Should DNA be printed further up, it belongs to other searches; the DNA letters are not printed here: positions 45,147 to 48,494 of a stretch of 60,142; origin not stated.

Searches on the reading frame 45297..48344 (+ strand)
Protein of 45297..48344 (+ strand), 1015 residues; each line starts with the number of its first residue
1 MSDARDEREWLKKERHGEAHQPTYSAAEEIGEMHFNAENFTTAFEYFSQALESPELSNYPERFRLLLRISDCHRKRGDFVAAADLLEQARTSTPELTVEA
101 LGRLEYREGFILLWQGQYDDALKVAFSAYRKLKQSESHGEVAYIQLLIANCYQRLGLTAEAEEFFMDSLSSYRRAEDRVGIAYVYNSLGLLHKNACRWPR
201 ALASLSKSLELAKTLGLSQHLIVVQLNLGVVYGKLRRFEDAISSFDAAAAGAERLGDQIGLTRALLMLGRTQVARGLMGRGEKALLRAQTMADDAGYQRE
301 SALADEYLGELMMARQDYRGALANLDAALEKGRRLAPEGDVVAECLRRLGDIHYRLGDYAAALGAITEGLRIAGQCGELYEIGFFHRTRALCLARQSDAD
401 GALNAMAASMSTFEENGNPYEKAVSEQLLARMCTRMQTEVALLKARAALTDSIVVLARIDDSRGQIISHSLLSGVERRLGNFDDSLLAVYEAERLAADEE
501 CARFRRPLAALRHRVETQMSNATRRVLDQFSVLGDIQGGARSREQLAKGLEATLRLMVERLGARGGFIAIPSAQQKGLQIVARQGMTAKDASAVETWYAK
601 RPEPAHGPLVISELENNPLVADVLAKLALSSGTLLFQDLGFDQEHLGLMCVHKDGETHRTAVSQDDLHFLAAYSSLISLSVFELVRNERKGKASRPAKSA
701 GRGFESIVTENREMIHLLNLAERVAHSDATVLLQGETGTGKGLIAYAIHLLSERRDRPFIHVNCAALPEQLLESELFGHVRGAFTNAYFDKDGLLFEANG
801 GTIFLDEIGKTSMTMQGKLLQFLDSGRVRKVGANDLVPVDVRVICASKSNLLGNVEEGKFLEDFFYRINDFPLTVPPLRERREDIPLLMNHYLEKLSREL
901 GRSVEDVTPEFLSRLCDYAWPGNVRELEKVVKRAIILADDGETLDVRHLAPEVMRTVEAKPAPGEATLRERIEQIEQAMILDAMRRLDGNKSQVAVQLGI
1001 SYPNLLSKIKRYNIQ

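Call 27: search_protein_families(library=pfam, proteins=[window:45297-48344:+], max_evalue=0.0001)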
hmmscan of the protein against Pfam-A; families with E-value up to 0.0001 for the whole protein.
window:45297-48344:+ (1015 aa): 18 families
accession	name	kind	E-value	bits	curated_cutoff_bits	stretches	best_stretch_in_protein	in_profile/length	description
PF00158.32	Sigma54_activat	-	2.5e-60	203.4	20.2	1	707-873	1-167/168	Sigma-54 interaction domain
PF13424.12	TPR_12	-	1.2e-34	118.7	30.1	3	141-213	2-76/77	Tetratricopeptide repeat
PF25601.1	AAA_lid_14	-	6.1e-26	90.5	27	1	879-960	1-81/87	AAA+ ATPase lid domain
PF07719.23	TPR_2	-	3.4e-21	74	27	0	343-373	1-31/34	Tetratricopeptide repeat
PF00515.34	TPR_1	-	1.7e-16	59.7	27.8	0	226-248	5-27/34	Tetratricopeptide repeat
PF14532.12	Sigma54_activ_2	-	1.1e-13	52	25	1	713-878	6-138/138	Sigma-54 interaction domain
PF13432.12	TPR_16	-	3.2e-10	40.7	32.7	0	313-371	8-59/65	Tetratricopeptide repeat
PF02954.25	HTH_8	-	3.2e-10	40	22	1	972-1012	2-42/42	Bacterial regulatory protein, Fis family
PF13181.12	TPR_8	-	1.8e-09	37.4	25.7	0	144-171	3-30/34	Tetratricopeptide repeat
PF13374.12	TPR_10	-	2e-09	37.6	27.5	0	148-175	8-35/42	Tetratricopeptide repeat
PF14559.12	TPR_19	-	4.1e-07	30.7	25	0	37-94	4-56/68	Tetratricopeptide repeat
PF25064.1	ARM_TT21_5th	-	1.1e-06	29.3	27.8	1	31-134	8-103/117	TT21 fifth ARM repeats domain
PF17874.7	TPR_MalT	-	1.1e-06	28.6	45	0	74-163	213-301/336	MalT-like TPR region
PF18024.7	HTH_50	-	4.1e-06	26.8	27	0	965-1015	1-50/50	Helix-turn-helix domain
PF07728.20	AAA_5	-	5.6e-06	26.8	22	1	731-847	2-121/139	AAA domain (dynein-related subfamily)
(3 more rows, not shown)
